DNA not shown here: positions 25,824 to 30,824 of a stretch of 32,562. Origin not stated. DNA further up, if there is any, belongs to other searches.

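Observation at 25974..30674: Giant single-polypeptide fusion of a sacsin-like GHKL ATPase to an SF2 DExH helicase in a mobile island: candidate undescribed defence or genome-surveillance system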

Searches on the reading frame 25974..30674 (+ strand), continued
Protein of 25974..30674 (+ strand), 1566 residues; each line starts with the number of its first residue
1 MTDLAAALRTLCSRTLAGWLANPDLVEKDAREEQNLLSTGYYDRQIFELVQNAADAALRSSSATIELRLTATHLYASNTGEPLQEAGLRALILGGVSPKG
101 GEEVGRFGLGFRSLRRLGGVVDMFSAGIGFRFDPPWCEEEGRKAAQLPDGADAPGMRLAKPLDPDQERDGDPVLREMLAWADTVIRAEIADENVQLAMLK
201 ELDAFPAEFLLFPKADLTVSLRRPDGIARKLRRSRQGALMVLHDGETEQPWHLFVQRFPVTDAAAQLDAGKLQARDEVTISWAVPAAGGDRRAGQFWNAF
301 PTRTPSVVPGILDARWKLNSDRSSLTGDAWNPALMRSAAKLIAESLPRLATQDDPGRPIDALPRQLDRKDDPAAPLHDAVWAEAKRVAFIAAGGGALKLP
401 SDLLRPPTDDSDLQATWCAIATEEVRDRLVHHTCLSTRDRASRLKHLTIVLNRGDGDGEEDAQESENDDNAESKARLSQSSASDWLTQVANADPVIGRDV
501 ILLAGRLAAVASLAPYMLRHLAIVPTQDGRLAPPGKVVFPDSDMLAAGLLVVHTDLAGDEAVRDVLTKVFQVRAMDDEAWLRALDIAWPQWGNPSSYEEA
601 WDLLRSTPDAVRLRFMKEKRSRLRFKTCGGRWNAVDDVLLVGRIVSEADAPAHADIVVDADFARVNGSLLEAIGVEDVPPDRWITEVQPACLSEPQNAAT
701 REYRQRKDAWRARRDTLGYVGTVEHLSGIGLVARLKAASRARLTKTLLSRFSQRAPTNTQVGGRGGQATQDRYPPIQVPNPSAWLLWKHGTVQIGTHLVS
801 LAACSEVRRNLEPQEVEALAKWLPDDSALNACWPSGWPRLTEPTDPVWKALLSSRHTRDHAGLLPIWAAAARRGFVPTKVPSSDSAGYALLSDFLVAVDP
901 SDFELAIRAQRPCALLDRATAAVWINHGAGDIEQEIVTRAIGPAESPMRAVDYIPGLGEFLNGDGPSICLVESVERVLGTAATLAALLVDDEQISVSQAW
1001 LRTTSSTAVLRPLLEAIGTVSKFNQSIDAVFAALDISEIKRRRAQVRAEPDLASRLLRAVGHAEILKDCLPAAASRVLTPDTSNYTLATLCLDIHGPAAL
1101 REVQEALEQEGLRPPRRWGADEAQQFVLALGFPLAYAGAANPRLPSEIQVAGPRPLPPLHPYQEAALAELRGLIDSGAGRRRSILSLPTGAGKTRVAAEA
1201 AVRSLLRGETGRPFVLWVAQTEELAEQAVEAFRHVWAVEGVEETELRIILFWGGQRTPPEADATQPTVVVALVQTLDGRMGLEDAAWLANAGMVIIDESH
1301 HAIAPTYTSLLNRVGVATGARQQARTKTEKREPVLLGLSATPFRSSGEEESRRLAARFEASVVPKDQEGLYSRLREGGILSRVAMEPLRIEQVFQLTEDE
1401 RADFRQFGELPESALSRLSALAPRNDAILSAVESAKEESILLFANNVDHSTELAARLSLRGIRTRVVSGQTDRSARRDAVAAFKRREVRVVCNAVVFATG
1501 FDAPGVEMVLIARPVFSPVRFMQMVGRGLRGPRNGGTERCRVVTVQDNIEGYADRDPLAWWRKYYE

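Call 23: search_protein_families(library=padloc, proteins=[L065:2092-5853:-, L020:15799-19074:+, L036:20315-22207:+, L020:14000-15874:+, L043:22665-24350:+, L024:1736-5248:+, L024:5251-7752:+, L021:7765-9843:+], max_evalue=0.00001)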
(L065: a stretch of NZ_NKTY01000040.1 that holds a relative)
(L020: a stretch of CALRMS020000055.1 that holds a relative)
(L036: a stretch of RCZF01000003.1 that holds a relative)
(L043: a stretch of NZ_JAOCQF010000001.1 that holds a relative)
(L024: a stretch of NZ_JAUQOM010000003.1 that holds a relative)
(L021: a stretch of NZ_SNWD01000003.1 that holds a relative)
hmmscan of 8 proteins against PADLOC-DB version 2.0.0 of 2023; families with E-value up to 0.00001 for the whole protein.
L065:2092-5853:- (1253 aa): 10 families
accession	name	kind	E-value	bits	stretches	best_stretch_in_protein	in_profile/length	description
PDLC05065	PDC-S68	-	0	1384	1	21-1251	5-1219/1221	-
PDLC05066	PDC-S68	-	1.2e-141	472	2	170-1212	124-1174/1202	-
PDLC05064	PDC-S68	-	1.2e-117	392.3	2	180-1217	205-1228/1273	-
PDLC01734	typeIV_RecD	-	4e-47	158.9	2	623-776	338-487/763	RecD_0_IVD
PDLC01148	RecD_like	-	2.7e-37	126.4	2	620-780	309-460/719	RecD/Tra ATPase fused to N-terminal HHH domain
PDLC04475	PDC-M16A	-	4e-20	69.9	2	631-766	21-184/721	-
PDLC04476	PDC-M16A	-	9.5e-20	68.5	2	638-737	24-130/691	-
PDLC05035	PDC-S53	-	3.6e-18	63.1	2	624-771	494-624/900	-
PDLC04472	PDC-M16A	-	1.6e-15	54.6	1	1028-1078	649-702/930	-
PDLC04474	PDC-M16A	-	6.7e-09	32.7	0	643-740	239-339/917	-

L020:15799-19074:+ (1091 aa): 9 families
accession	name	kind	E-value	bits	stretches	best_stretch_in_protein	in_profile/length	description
PDLC02575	DrmA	-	8.4e-194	643.8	2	662-1076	393-826/837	DrmA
PDLC02571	DrmA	-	1.5e-189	630.2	3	658-1026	843-1226/1282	DrmA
PDLC02567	DrmA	-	1.5e-127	424.8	2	663-1078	1278-1722/1750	DrmA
PDLC02577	DrmA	-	4.5e-105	350.3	2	662-1078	230-676/697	DrmA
PDLC02568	DrmA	-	2.3e-83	278.8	1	618-1043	83-553/611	DrmA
PDLC02576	DrmA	-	5.9e-48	161.4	3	462-657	530-725/1235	DrmA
PDLC02574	DrmA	-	2.7e-43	145.9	1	859-1031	30-205/269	DrmA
PDLC02896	DpdJ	-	7.2e-10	35.2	1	470-713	189-415/1487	DpdJ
PDLC02573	DrmA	-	1.3e-07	28.1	1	864-946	793-871/1018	DrmA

L036:20315-22207:+ (630 aa): 4 families
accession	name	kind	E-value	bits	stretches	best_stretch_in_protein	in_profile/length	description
PDLC02583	DrmB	-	1.2e-71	240.5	2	373-610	376-604/606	DrmB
PDLC02584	DrmB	-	1.2e-62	210.2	1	180-609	8-432/445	DrmB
PDLC02579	DrmB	-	3.1e-60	201.7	1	367-609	67-303/314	DrmB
PDLC02582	DrmB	-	1.2e-12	45.2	1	481-615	524-640/649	DrmB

L020:14000-15874:+ (624 aa): 41 families (the best 25 are shown)
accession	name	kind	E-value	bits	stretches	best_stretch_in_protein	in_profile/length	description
PDLC00117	GajB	-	5.4e-20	69.4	1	16-100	19-101/604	UrvD helicase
PDLC03802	RTasHel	-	1.2e-19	68.7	1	21-101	13-92/675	DRT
PDLC00132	GajB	-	3.1e-18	63.7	1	16-101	7-88/625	UrvD helicase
PDLC00136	GajB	-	6e-17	59.7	2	403-452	490-545/570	UrvD helicase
PDLC00114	GajB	-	1.1e-16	58.6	1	25-102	19-96/635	UrvD helicase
PDLC00112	GajB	-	1.5e-16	58.2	1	15-82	9-73/581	UrvD helicase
PDLC00129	GajB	-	3.2e-16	57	1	15-98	14-98/594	UrvD helicase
PDLC00119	GajB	-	2.4e-15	54.5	1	403-452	488-541/565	UrvD helicase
PDLC00127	GajB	-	3.8e-15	53.4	1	14-84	10-78/594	UrvD helicase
PDLC00130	GajB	-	1.4e-14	51.3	1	16-96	7-86/589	UrvD helicase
PDLC00126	GajB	-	2.6e-14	51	1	13-80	21-86/606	UrvD helicase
PDLC00104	GajB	-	2.7e-14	50.8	1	15-105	6-95/574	UrvD helicase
PDLC00106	GajB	-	1e-13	48.7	0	112-186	176-250/577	UrvD helicase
PDLC00107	GajB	-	1.3e-13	48.4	1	14-80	17-83/587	UrvD helicase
PDLC00138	GajB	-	6.9e-13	46.1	1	16-96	8-90/581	UrvD helicase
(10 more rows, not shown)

L043:22665-24350:+ (561 aa): 8 families
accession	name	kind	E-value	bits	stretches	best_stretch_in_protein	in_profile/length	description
PDLC03813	RTasNERD-Hel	-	4.3e-53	179.2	1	9-547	5-512/519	DRT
PDLC01087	C3a187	-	2e-25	87.7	1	241-548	213-545/559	NERD+UvrD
PDLC03802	RTasHel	-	3.9e-10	37.2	0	341-470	192-322/675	DRT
PDLC00104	GajB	-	3.7e-08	30.6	0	341-392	165-215/574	UrvD helicase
PDLC04173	GajB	-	1e-06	26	0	507-548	425-464/471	-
PDLC00141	GajB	-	3.9e-06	23.5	0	341-393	166-217/572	UrvD helicase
PDLC00117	GajB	-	4.7e-06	23.4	0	341-495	218-383/604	UrvD helicase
PDLC00129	GajB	-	7.7e-06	22.8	0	339-419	224-311/594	UrvD helicase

L024:1736-5248:+ (1170 aa): 39 families (the best 25 are shown)
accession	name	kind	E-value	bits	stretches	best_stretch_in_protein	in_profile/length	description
PDLC02521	PglX|PglXI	-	0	1430.4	1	1-1165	1-1173/1174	PglX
PDLC03600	REase_MTase_IIG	-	0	1256.8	1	1-1167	1-1199/1205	Type IIG restriction enzyme-methyltransferase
PDLC02525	PglX|PglXI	-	2.7e-256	850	1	1-603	1-597/607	PglX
PDLC02522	PglX|PglXI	-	2.9e-256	851.4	2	1-270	1-269/1218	PglX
PDLC02641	DrmMI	-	2.5e-220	732.4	1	42-1162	59-1160/1161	DrmMI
PDLC02516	PglX|PglXI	-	1.9e-189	629.2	1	609-1165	32-587/593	PglX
PDLC02524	PglX|PglXI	-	2.5e-163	543.2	1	192-846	16-681/722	PglX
PDLC02531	PglX|PglXI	-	7.7e-139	460.7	2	972-1169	155-358/359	PglX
PDLC02517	PglX|PglXI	-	3.6e-117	390.6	1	454-1156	8-687/707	PglX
PDLC02527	PglX|PglXI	-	5.4e-97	323.9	3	449-1150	545-1227/1332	PglX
PDLC02523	PglX|PglXI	-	1.5e-83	279.4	4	458-812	559-907/1428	PglX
PDLC02528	PglX|PglXI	-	8e-72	240.4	3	285-809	290-794/1125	PglX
PDLC02518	PglX|PglXI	-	1.7e-68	229.5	3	262-811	284-853/1412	PglX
PDLC02519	PglX|PglXI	-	1.4e-63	213.1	3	188-418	176-408/1241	PglX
PDLC02526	PglX|PglXI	-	8.3e-41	138.1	2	135-314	133-310/640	PglX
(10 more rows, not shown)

L024:5251-7752:+ (833 aa): 11 families
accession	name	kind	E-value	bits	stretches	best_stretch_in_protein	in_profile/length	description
PDLC02547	PglZ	-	0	1061.4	1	1-832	2-855/855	PglZ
PDLC02564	PglZ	-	6.3e-196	651.4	1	3-833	12-855/855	PglZ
PDLC02551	PglZ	-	2.9e-97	324.7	1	5-831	8-856/856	PglZ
PDLC02557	PglZ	-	5e-94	314.1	2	232-781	248-788/834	PglZ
PDLC02563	PglZ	-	2.5e-91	305.2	1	3-765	7-774/831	PglZ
PDLC02553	PglZ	-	5.7e-56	188.2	1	385-779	426-821/868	PglZ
PDLC02561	PglZ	-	1.3e-32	110.9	1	352-727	377-743/840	PglZ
PDLC02559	PglZ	-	9.5e-27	91.5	1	273-711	307-743/860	PglZ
PDLC02548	PglZ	-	3e-23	80.2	1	273-709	307-747/961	PglZ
PDLC02566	PglZ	-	2.1e-13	47.4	1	335-612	351-599/774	PglZ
PDLC02565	PglZ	-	5.7e-07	26.2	1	430-707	475-737/910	PglZ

L021:7765-9843:+ (692 aa): 5 families
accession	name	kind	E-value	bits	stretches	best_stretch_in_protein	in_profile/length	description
PDLC02508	BrxL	-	0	1171.2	1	1-689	1-695/698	BrxL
PDLC02506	BrxL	-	3.4e-186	618.5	1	2-479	6-486/680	BrxL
PDLC02509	BrxL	-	9.4e-118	392.1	2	149-457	196-508/535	BrxL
PDLC02505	BrxL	-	2.4e-77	258.9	1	1-459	1-469/482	BrxL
PDLC02507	BrxL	-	3.9e-60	202.1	1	3-462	13-471/482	BrxL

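Call 24: search_protein_families(library=pfam, proteins=[L065:2092-5853:-, L020:15799-19074:+, L036:20315-22207:+, L020:14000-15874:+, L043:22665-24350:+, L024:15068-17770:-, L021:17816-19252:-], max_evalue=0.00001)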
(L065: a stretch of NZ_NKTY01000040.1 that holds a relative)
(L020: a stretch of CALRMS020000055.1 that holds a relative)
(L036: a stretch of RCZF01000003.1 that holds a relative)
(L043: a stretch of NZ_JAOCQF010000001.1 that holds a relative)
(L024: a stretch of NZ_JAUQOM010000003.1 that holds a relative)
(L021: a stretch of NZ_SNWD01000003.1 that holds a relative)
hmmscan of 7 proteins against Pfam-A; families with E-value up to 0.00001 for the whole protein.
L065:2092-5853:- (1253 aa): 6 families
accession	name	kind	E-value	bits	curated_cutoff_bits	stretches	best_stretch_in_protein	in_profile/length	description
PF13604.12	AAA_30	-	1.9e-27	96.7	27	1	634-797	12-157/191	AAA domain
PF13245.12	AAA_19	-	2.3e-19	70.3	25.1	1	636-766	8-133/134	AAA domain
PF13538.12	UvrD_C_2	-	2.5e-13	50.1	27.4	1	1027-1073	1-51/52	UvrD-like helicase C-terminal domain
PF01443.25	Viral_helicase1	-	3.4e-13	50.4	21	1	1012-1071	167-224/228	Viral superfamily 1 RNA helicase core domain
PF13086.12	AAA_11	-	1.8e-08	34.9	27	0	724-765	214-253/257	AAA domain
PF13401.12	AAA_22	-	1.1e-06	29.4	27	1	638-761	4-125/130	AAA domain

L020:15799-19074:+ (1091 aa): 0 families

L036:20315-22207:+ (630 aa): 1 family
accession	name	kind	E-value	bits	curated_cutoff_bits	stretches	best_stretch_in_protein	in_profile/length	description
PF09369.15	MZB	-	1.3e-07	32.6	24.2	1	486-588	1-80/80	MrfA Zn-binding domain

L020:14000-15874:+ (624 aa): 5 families
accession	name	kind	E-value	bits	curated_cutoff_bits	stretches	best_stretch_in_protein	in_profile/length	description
PF00580.27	UvrD-helicase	-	1.1e-27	97.8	23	2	14-101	2-89/271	UvrD/REP helicase N-terminal domain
PF13245.12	AAA_19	-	3.5e-13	50.3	25.1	1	18-184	2-133/134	AAA domain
PF00270.35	DEAD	-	4.7e-08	33.4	26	1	16-170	3-152/167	DEAD/DEAH box helicase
PF13538.12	UvrD_C_2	-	2.6e-07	30.8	27.4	1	402-452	4-51/52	UvrD-like helicase C-terminal domain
PF13361.12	UvrD_C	-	8.3e-06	25.9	25.6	0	404-452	291-345/350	UvrD-like helicase C-terminal domain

L043:22665-24350:+ (561 aa): 2 families
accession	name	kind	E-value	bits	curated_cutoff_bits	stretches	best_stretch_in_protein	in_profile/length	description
PF08378.17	NERD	-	7.8e-10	39.7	22.1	1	19-133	3-106/111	Nuclease-related domain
PF13538.12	UvrD_C_2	-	2.1e-08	34.3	27.4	1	500-545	2-52/52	UvrD-like helicase C-terminal domain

L024:15068-17770:- (900 aa): 1 family
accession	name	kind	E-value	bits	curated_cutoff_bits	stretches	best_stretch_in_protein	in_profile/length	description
PF07916.16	TraG_N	-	6.8e-135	451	36.1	1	3-461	1-462/462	TraG-like protein, N-terminal region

L021:17816-19252:- (478 aa): 1 family
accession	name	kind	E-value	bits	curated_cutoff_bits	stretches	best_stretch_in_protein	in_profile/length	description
PF06122.16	TraH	-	8e-110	368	25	1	30-390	1-357/358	Conjugative relaxosome accessory transposon protein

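Call 27: search_solved_structures(query=A1, max_evalue=1)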
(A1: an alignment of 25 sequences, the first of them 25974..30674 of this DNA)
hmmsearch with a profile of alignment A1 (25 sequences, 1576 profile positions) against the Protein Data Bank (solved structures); distinct sequences matched with E-value up to 1: 161 (the best 60 are shown).
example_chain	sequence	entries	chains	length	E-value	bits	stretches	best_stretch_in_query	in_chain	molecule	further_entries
6jde_B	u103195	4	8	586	1e-28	102.8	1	1170-1538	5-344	Putative DNA repair helicase RadD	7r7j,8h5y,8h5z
1wp9_A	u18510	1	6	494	4.9e-16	60.8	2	1194-1349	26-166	ATP-dependent RNA helicase, putative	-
7clg_A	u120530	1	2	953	1e-11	46.5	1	1448-1561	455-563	Putative helicase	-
6p4f_A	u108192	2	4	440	8.2e-09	36.9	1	1304-1537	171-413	DNA-dependent ATPase XPBII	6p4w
5tnu_A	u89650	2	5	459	9.6e-09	36.7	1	1304-1537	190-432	DNA-dependent ATPase XPBII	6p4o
2oca_A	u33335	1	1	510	6.5e-08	33.9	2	1190-1326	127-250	ATP-dependent DNA helicase uvsW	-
6p66_A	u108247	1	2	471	2.8e-07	31.8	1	1473-1539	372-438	DNA repair protein RAD25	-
2fwr_A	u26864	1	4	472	2.8e-07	31.8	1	1473-1539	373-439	DNA repair protein RAD25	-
5jb2_A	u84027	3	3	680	4.4e-07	31.2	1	1190-1351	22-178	LGP2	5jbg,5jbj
5jaj_A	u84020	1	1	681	4.4e-07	31.2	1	1190-1351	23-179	LGP2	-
9tel_A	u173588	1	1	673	6.3e-07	30.6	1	1190-1350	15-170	RNA helicase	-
3h1t_A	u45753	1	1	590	7.5e-07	30.4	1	1497-1539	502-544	Type I site-specific restriction-modification system, R (Restriction) subunit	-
6g19_A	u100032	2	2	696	2.4e-06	28.7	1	1195-1357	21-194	Interferon-induced helicase C domain-containing protein 1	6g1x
6g1s_A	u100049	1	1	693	2.5e-06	28.7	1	1195-1357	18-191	Interferon-induced helicase C domain-containing protein 1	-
7bkq_A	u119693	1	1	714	2.6e-06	28.6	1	1195-1357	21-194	Isoform 2 of Interferon-induced helicase C domain-containing protein 1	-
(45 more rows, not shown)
